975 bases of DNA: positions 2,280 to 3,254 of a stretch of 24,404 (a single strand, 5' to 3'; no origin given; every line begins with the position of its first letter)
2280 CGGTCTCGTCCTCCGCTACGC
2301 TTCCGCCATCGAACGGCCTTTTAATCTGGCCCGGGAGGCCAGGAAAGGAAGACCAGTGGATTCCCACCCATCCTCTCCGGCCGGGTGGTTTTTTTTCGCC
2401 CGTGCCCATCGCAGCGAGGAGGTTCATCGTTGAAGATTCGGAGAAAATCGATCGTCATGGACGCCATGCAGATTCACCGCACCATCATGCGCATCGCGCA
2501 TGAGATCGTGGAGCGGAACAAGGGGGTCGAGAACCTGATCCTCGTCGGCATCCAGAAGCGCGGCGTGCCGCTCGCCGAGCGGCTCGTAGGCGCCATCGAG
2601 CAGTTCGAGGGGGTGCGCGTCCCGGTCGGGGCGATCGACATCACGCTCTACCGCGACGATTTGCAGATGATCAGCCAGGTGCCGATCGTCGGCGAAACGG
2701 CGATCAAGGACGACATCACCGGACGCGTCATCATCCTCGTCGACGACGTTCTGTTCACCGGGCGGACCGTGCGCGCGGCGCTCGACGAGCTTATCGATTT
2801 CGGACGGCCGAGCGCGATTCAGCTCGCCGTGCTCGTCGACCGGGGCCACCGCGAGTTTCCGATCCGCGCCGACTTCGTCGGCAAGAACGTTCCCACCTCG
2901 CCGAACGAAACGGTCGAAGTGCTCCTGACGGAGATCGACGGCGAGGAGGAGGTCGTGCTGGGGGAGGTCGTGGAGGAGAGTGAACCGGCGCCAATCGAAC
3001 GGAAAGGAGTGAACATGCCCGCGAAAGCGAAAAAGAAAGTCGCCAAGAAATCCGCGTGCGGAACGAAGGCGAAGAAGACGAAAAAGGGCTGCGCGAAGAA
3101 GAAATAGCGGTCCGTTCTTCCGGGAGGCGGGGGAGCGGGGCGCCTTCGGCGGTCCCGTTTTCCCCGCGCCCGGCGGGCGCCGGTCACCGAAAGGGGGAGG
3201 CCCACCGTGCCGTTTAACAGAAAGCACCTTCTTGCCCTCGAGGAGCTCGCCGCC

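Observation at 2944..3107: PyrR carries a histone-like basic tail that has its own in-frame ribosome-binding site and ATG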

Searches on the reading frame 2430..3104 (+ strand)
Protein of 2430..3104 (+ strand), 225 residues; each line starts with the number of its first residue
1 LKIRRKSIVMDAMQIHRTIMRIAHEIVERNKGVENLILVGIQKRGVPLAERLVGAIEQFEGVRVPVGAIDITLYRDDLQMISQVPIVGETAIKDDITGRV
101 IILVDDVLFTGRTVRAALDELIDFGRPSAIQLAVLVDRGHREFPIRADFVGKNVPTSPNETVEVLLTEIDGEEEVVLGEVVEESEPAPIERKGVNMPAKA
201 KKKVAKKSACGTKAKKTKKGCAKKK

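Call 6: search_protein_families(library=pfam, proteins=[window:2430-3104:+], max_evalue=1)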
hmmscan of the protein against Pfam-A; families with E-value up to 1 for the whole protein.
window:2430-3104:+ (225 aa): 5 families
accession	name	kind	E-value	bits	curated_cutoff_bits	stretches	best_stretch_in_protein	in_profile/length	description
PF00156.33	Pribosyltran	-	2.3e-21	76.2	26.3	1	11-150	7-138/158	Phosphoribosyl transferase domain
PF14681.12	UPRTase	-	0.00016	21.7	27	1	92-136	114-159/206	Uracil phosphoribosyltransferase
PF24390.1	PRTase-CE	-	0.0053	17.1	27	1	92-126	99-133/253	PRTase-CE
PF15609.12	PRTase_2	-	0.012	15.6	28.8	1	99-141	120-162/188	Phosphoribosyl transferase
PF18046.7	FKBP26_C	-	0.13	13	27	0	12-39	41-68/72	FKBP26_C-terminal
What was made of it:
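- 2430..3107 (+): pyrR coding sequence, 225 aa, TTG start, TAG stop. Pfam PF00156 (call 6).
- On PyrR (bifunctional pyr operon regulator / UPRTase): Pfam PF00156 2e-21 (call 6).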

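Call 7: search_protein_families(library=ncbifam, proteins=[window:2430-3104:+], max_evalue=0.001)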
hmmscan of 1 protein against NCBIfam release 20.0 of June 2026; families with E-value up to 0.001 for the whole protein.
window:2430-3104:+ (225 aa): 9 families
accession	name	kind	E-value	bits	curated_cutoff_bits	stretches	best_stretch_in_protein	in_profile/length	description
NF003549.0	PRK05205.1-5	equivalog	2.1e-74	248.9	138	1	5-178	4-179/182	bifunctional pyr operon transcriptional regulator/uracil phosphoribosyltransferase PyrR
NF003547.0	PRK05205.1-3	equivalog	9.1e-70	234.4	230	1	5-179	12-190/194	bifunctional pyr operon transcriptional regulator/uracil phosphoribosyltransferase PyrR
NF003548.0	PRK05205.1-4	equivalog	3.7e-65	219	218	1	7-177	4-169/173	bifunctional pyr operon transcriptional regulator/uracil phosphoribosyltransferase PyrR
NF003546.0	PRK05205.1-2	equivalog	3.8e-62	209.1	268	1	7-177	4-174/175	bifunctional pyr operon transcriptional regulator/uracil phosphoribosyltransferase PyrR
NF003545.0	PRK05205.1-1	equivalog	6.8e-40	136.3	140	1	11-164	5-155/171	bifunctional pyr operon transcriptional regulator/uracil phosphoribosyltransferase PyrR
TIGR01203.1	HGPRTase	equivalog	1.4e-14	54.2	150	1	8-155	1-142/167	hypoxanthine phosphoribosyltransferase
NF006605.0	PRK09162.1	equivalog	2.1e-12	46.8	181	1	7-155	15-156/183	hypoxanthine-guanine phosphoribosyltransferase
NF002620.0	PRK02277.1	subfamily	2.1e-06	27.6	115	1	7-138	61-180/201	orotate phosphoribosyltransferase-like protein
NF001097.0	PRK00129.1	equivalog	2.3e-05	24.2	114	1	27-136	64-161/209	uracil phosphoribosyltransferase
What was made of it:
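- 2430..3107 (+): NCBIfam PyrR equivalog 2e-74 (call 7).
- On PyrR (bifunctional pyr operon regulator / UPRTase): NF003549 scores 248.9 bits (cut-off 138) over aa 5-178, and NF003547 scores 234.4 (cut-off 230) (call 7).
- Checked: The protein is PyrR: NCBIfam equivalog NF003549 scores 248.9 bits against a cut-off of 138 and covers aa 5-178 (call 7).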

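Call 9: find_homologous_proteins(query=window:2430-3104:+, max_evalue=1e-20)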
Query window:2430-3104:+ (225 aa): 8000 proteins with E <= 1e-20 among 8000 candidates; the best 120 are listed.
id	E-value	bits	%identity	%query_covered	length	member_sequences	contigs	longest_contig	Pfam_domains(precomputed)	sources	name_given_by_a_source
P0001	8.1e-137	471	100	100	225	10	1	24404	PF00156.34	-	-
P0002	1.8e-128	444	94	94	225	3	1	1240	PF00156.34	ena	-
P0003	1.7e-126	438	92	94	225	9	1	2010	PF00156.34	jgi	jgi:pyrimidine operon attenuation protein/uracil phosphoribosyltransferase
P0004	3.3e-125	434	93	94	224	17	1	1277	PF00156.34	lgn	-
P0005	5.4e-124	430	95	90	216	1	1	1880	PF00156.34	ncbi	-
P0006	1.0e-123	429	94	88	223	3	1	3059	PF00156.34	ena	-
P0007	9.9e-123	425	90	100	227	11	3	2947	PF00156.34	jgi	jgi:pyrimidine operon attenuation protein/uracil phosphoribosyltransferase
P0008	1.2e-122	425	92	88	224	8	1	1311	PF00156.34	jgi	jgi:pyrimidine operon attenuation protein/uracil phosphoribosyltransferase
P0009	1.0e-121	422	90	100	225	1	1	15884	PF00156.34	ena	-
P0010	4.9e-121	420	91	100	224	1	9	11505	PF00156.34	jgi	jgi:pyrimidine operon attenuation protein/uracil phosphoribosyltransferase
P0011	1.1e-120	419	93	91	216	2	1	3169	PF00156.34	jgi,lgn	jgi:pyrimidine operon attenuation protein/uracil phosphoribosyltransferase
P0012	1.5e-120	418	88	100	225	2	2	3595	PF00156.34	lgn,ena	-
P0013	1.8e-120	418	93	96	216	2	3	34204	PF00156.34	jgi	jgi:pyrimidine operon attenuation protein/uracil phosphoribosyltransferase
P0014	5.0e-116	404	89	93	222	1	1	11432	PF00156.34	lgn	-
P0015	7.0e-116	403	87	100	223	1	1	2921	PF00156.34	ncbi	-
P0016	1.7e-114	399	89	96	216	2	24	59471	PF00156.34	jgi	jgi:pyrimidine operon attenuation protein/uracil phosphoribosyltransferase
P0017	1.0e-113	396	89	96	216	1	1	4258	PF00156.34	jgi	jgi:pyrimidine operon attenuation protein/uracil phosphoribosyltransferase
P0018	6.4e-113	393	85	96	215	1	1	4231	PF00156.34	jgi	-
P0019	2.0e-112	392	83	100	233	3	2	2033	PF00156.34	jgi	jgi:pyrimidine operon attenuation protein/uracil phosphoribosyltransferase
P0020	8.2e-112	390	85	96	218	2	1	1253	PF00156.34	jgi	-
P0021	6.2e-111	387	80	100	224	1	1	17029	PF00156.34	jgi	jgi:pyrimidine operon attenuation protein/uracil phosphoribosyltransferase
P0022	4.5e-110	384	84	96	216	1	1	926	PF00156.34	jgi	jgi:pyrimidine operon attenuation protein / uracil phosphoribosyltransferase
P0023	2.6e-109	382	80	99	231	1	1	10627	PF00156.34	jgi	jgi:pyrimidine operon attenuation protein/uracil phosphoribosyltransferase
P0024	5.0e-109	381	82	95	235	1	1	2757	PF00156.34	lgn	-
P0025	9.9e-109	380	83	100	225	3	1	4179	PF00156.34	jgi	-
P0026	1.7e-108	379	82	100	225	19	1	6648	PF00156.34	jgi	-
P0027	2.0e-108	379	79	99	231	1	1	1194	PF00156.34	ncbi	-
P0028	5.0e-105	368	78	100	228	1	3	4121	PF00156.34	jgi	jgi:pyrimidine operon attenuation protein/uracil phosphoribosyltransferase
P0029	1.4e-104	366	78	99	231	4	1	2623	PF00156.34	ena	-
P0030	2.1e-104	366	85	76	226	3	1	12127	PF14681.13,PF00156.34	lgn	-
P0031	3.0e-104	365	82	88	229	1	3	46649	PF14681.13,PF00156.34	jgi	jgi:pyrimidine operon attenuation protein/uracil phosphoribosyltransferase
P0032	3.5e-103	362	82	96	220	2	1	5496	PF00156.34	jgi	jgi:pyrimidine operon attenuation protein/uracil phosphoribosyltransferase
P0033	1.2e-101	357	78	100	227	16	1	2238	PF14681.13,PF00156.34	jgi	-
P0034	8.8e-101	354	77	87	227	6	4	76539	PF00156.34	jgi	jgi:pyrimidine operon attenuation protein/uracil phosphoribosyltransferase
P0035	7.7e-100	351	77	100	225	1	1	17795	PF00156.34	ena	-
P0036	2.3e-99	349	77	100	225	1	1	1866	PF00156.34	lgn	-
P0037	1.4e-98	347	77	100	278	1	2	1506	PF00156.34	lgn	-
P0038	2.3e-98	346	73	100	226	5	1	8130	PF00156.34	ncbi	-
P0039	3.1e-98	345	75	92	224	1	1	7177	PF00156.34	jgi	jgi:pyrimidine operon attenuation protein/uracil phosphoribosyltransferase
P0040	9.5e-98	344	74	100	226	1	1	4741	PF00156.34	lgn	-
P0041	1.5e-95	337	74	100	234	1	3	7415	PF00156.34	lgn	-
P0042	5.1e-95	335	76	96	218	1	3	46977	PF00156.34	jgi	jgi:pyrimidine operon attenuation protein/uracil phosphoribosyltransferase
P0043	6.0e-89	315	75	88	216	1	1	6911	PF14681.13,PF00156.34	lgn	-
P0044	2.5e-87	310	72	84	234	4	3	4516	PF14681.13,PF00156.34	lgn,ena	-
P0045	3.3e-87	309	67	100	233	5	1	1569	PF00156.34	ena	-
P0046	3.3e-87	309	76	83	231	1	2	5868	PF00156.34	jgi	-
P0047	5.1e-87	309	76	85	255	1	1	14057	PF00156.34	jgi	jgi:pyrimidine operon attenuation protein/uracil phosphoribosyltransferase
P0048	1.1e-86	308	65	100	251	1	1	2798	PF14681.13,PF00156.34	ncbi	-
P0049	1.3e-86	307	67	96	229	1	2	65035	PF00156.34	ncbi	-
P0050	2.6e-86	307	67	98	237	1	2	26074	PF00156.34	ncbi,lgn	-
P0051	6.0e-86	305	69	100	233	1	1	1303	PF14681.13,PF00156.34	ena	-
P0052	1.3e-85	304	66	100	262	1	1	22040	PF00156.34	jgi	jgi:pyrimidine operon attenuation protein/uracil phosphoribosyltransferase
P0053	1.8e-85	304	78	81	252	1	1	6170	PF14681.13,PF00156.34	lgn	-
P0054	2.8e-85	303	76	86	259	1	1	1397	PF00156.34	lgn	-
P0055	3.1e-85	303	75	82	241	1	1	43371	PF00156.34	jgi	-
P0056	3.6e-85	303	78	79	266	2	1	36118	PF00156.34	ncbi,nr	ncbi:MAG: bifunctional pyr operon transcriptional regulator/uracil phosphoribosyltransferase PyrR [C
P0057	5.0e-85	302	75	86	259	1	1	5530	PF00156.34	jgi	jgi:pyrimidine operon attenuation protein/uracil phosphoribosyltransferase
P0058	9.9e-85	301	70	95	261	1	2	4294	PF00156.34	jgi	jgi:pyrimidine operon attenuation protein/uracil phosphoribosyltransferase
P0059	1.1e-84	301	75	80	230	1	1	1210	PF00156.34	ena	-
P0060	2.6e-84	300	75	81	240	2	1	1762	PF00156.34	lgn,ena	-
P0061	2.7e-84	300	75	82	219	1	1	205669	PF00156.34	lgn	-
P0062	3.7e-84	299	75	82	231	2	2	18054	PF14681.13,PF00156.34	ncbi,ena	-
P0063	4.0e-84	299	75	82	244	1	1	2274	PF00156.34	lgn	-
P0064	5.0e-84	299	73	84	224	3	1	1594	PF00156.34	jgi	jgi:pyrimidine operon attenuation protein/uracil phosphoribosyltransferase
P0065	6.1e-84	299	63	97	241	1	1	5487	PF14681.13,PF00156.34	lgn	-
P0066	6.9e-84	299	66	98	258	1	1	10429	PF00156.34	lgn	-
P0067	7.8e-84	298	76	84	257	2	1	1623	PF00156.34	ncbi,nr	ncbi:MAG: bifunctional pyr operon transcriptional regulator/uracil phosphoribosyltransferase PyrR [C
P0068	7.9e-84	298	75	81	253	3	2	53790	PF00156.34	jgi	jgi:pyrimidine operon attenuation protein/uracil phosphoribosyltransferase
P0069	8.0e-84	298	75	82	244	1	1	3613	PF00156.34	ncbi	-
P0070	9.3e-84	298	70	92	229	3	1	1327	PF00156.34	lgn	-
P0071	9.3e-84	298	75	81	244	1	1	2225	PF00156.34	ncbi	-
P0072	9.9e-84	298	69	92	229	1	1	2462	PF00156.34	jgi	jgi:pyrimidine operon attenuation protein/uracil phosphoribosyltransferase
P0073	1.1e-83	298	63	100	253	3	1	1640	PF00156.34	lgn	-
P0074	1.1e-83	298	65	100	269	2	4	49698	PF00156.34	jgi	-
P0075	1.2e-83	298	67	100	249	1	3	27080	PF14681.13,PF00156.34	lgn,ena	-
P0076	1.2e-83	298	74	82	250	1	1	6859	PF00156.34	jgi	jgi:pyrimidine operon attenuation protein/uracil phosphoribosyltransferase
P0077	1.2e-83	298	75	80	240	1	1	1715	PF00156.34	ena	-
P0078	1.3e-83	298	64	99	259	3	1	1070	PF00156.34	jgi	jgi:pyrimidine operon attenuation protein/uracil phosphoribosyltransferase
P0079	1.4e-83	298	75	82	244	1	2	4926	PF00156.34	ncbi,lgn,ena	-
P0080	2.0e-83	297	70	92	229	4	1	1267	PF00156.34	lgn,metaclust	metaclust:\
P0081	2.1e-83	297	68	97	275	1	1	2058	PF00156.34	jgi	jgi:pyrimidine operon attenuation protein/uracil phosphoribosyltransferase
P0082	2.2e-83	297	73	80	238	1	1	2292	PF14681.13,PF00156.34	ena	-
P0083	2.6e-83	297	75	82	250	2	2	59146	PF00156.34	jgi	-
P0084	2.7e-83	297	75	82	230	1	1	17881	PF14681.13,PF00156.34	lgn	-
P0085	2.8e-83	297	66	95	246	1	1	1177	PF00156.34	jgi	jgi:pyrimidine operon attenuation protein/uracil phosphoribosyltransferase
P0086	3.1e-83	296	68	92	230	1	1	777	PF14681.13,PF00156.34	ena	-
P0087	4.0e-83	296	65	96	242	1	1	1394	PF14681.13,PF00156.34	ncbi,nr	ncbi:MAG: bifunctional pyr operon transcriptional regulator/uracil phosphoribosyltransferase PyrR [C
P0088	4.8e-83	296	69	96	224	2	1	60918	PF00156.34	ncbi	-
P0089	6.9e-83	295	74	83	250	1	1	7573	PF00156.34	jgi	jgi:pyrimidine operon attenuation protein/uracil phosphoribosyltransferase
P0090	7.2e-83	295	75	81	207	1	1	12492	PF14681.13,PF00156.34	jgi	jgi:pyrimidine operon attenuation protein/uracil phosphoribosyltransferase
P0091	7.2e-83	295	66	100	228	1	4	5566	PF00156.34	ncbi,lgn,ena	-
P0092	7.3e-83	295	74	84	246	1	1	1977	PF00156.34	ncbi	-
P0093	8.9e-83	295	67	97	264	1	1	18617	PF14681.13,PF00156.34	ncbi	-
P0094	9.6e-83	295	75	86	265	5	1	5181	PF00156.34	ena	-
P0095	1.1e-82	295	70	93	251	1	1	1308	PF00156.34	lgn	-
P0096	1.3e-82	294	77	81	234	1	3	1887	PF14681.13,PF00156.34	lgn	-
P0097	1.5e-82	294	69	92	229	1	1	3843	PF00156.34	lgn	-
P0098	1.5e-82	294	73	84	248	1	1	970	PF00156.34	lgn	-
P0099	1.6e-82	294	66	96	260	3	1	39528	PF00156.34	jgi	-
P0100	2.1e-82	294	68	97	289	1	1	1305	PF00156.34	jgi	jgi:pyrimidine operon attenuation protein/uracil phosphoribosyltransferase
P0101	2.2e-82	294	67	100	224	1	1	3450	PF14681.13,PF00156.34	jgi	jgi:pyrimidine operon attenuation protein/uracil phosphoribosyltransferase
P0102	2.2e-82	294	77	79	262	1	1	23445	PF00156.34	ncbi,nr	ncbi:MAG: bifunctional pyr operon transcriptional regulator/uracil phosphoribosyltransferase PyrR [B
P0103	2.2e-82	294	68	92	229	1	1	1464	PF00156.34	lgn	-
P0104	2.3e-82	294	69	92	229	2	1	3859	PF00156.34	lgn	-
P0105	2.9e-82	293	65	100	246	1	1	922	PF00156.34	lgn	-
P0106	3.0e-82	293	65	100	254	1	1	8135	PF00156.34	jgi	jgi:pyrimidine operon attenuation protein/uracil phosphoribosyltransferase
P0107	3.1e-82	293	68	96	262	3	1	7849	PF00156.34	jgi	jgi:pyrimidine operon attenuation protein/uracil phosphoribosyltransferase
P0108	3.2e-82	293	74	82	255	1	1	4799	PF00156.34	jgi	jgi:pyrimidine operon attenuation protein/uracil phosphoribosyltransferase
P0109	3.5e-82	293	75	80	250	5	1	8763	PF00156.34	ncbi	-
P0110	3.8e-82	293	72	88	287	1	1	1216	PF00156.34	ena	-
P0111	4.1e-82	293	73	87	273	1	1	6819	PF00156.34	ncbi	-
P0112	4.4e-82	293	76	86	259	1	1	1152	PF00156.34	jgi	jgi:pyrimidine operon attenuation protein/uracil phosphoribosyltransferase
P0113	4.5e-82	293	74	85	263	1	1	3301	PF00156.34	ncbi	-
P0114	4.9e-82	293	80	79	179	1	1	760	PF14681.13,PF00156.34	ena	-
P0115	7.8e-82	292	74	83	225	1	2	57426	PF00156.34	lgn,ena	-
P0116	8.8e-82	292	66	98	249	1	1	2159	PF00156.34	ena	-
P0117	1.1e-81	291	74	81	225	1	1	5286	PF00156.34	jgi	-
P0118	1.1e-81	291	76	78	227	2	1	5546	PF00156.34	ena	-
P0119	1.2e-81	291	74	81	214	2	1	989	PF00156.34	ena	-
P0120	1.3e-81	291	71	84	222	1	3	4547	PF14681.13,PF00156.34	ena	-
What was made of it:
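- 2430..3107 (+): Identical to database protein P0001, 225 aa (call 9).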

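Call 11: find_related_loci(query=window:2430-3104:+, collection=genome_contigs, flank=3000)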
Query window:2430-3104:+ (225 aa) in genome_contigs; peptide patterns used: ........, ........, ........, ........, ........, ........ (x = any residue, [..] = any of these).
524 stretches matched a pattern; 306 encode a relative of the query (tblastn E <= 1e-3); the best 80 are kept; 80 distinct loci.
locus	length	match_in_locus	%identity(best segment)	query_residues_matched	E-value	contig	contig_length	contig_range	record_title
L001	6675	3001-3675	97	1-225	1e-141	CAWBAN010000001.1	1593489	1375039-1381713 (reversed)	MAG: uncultured bacterium isolate MFD02979.bin.1.41 genome assembly, contig: contig_11777, whole genome shotgun sequence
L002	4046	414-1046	92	1-211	1e-119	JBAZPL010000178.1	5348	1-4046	MAG: Candidatus Krumholzibacteriia bacterium isolate SO_2017_SWC_29 scaffold_12981_c1_LP-4_2017, whole genome shotgun se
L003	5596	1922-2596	90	1-225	1e-122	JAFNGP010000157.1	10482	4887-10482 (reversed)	Bacterium isolate bin_45 PROKKA_contig000157, whole genome shotgun sequence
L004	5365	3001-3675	83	1-225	1e-112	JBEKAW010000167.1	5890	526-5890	MAG: Candidatus Krumholzibacteriaceae bacterium isolate SPRUCE 121 SPRUCE_121_167, whole genome shotgun sequence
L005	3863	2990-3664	82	1-225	2e-113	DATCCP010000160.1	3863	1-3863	MAG TPA_asm: Candidatus Krumholzibacteriaceae bacterium isolate SMAG_U7702 k141_328990, whole genome shotgun sequence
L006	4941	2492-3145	82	1-214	3e-111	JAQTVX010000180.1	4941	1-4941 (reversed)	MAG: Candidatus Krumholzibacteriia bacterium isolate STB_98 NODE_55502_length_4941_cov_2.383673_Sandtown_B, whole genome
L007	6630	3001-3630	92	1-211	2e-110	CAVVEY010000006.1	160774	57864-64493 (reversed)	MAG: uncultured bacterium isolate MFD04716.bin.2.236 genome assembly, contig: contig_21942, whole genome shotgun sequenc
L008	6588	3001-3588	93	1-197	9e-109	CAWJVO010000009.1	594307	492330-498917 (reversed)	MAG: uncultured bacterium isolate MFD04716.bin.3.15 genome assembly, contig: contig_30239, whole genome shotgun sequence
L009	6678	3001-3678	74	1-225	4e-103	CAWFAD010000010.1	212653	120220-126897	MAG: uncultured bacterium isolate MFD04716.bin.1.315 genome assembly, contig: contig_38790, whole genome shotgun sequenc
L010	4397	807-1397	94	14-211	3e-101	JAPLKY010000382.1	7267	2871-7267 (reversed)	MAG: Candidatus Krumholzibacteriia bacterium isolate LacPavin_0920_SED1_MAG_62_8 LacPavin_0920_SED1_scaffold_131504, who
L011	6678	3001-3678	73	1-225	5e-100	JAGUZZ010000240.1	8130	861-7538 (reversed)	MAG: bacterium isolate DeMMO6_31 c_000000005404, whole genome shotgun sequence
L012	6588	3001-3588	77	1-196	4e-97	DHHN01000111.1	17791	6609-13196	MAG TPA_asm: bacterium UBP1_UBA4771 isolate UBA4771 UBA4771_contig_12050, whole genome shotgun sequence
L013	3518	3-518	95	25-197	8e-94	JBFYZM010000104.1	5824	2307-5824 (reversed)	MAG: Candidatus Krumholzibacteriota bacterium isolate PPR_0435 k121_5105440, whole genome shotgun sequence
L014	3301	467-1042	73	1-192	3e-93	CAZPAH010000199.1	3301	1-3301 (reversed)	MAG TPA_asm: uncultured bacterium isolate binchicken_co129_916 genome assembly, contig: NODE_115066_length_3301_cov_4.02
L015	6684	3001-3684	65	1-224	1e-91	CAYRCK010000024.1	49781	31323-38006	MAG TPA_asm: uncultured bacterium isolate binchicken_co334_246 genome assembly, contig: NODE_1016_length_49781_cov_8.837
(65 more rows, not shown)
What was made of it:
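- Organism: call 11 (97% identical locus in a MAG; neighbouring hits are labelled Krumholzibacteriia or Krumholzibacteriota).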

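Call 15: find_related_loci(query=window:2430-3104:+, collection=metagenome_contigs, flank=1500)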
Query window:2430-3104:+ (225 aa) in metagenome_contigs; peptide patterns used: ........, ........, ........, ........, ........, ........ (x = any residue, [..] = any of these).
600 stretches matched a pattern (row limit reached: there are more); 321 encode a relative of the query (tblastn E <= 1e-3); the best 80 are kept; 80 distinct loci.
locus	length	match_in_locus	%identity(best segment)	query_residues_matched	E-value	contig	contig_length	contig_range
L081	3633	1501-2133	92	1-211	4e-128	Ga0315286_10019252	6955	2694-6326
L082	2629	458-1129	84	1-225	2e-119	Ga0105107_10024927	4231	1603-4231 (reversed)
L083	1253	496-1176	84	1-225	4e-126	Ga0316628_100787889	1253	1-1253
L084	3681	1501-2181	91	1-225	1e-115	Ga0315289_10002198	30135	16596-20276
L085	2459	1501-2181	90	1-225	2e-117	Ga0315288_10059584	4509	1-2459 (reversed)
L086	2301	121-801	90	1-225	2e-117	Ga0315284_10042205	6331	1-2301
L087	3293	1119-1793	83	1-225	2e-114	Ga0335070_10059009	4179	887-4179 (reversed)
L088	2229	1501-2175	82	1-225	5e-116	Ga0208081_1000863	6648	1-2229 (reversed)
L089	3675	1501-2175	83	1-225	7e-113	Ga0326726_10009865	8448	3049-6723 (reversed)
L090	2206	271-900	94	1-211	6e-118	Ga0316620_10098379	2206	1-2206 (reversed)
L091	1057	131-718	93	1-197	2e-119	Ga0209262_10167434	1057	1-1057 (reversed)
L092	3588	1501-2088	93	1-197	1e-109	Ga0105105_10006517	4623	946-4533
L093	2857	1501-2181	79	1-225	5e-108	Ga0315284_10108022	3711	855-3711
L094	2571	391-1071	79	1-225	9e-108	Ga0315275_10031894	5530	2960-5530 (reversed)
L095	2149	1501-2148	80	1-213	8e-105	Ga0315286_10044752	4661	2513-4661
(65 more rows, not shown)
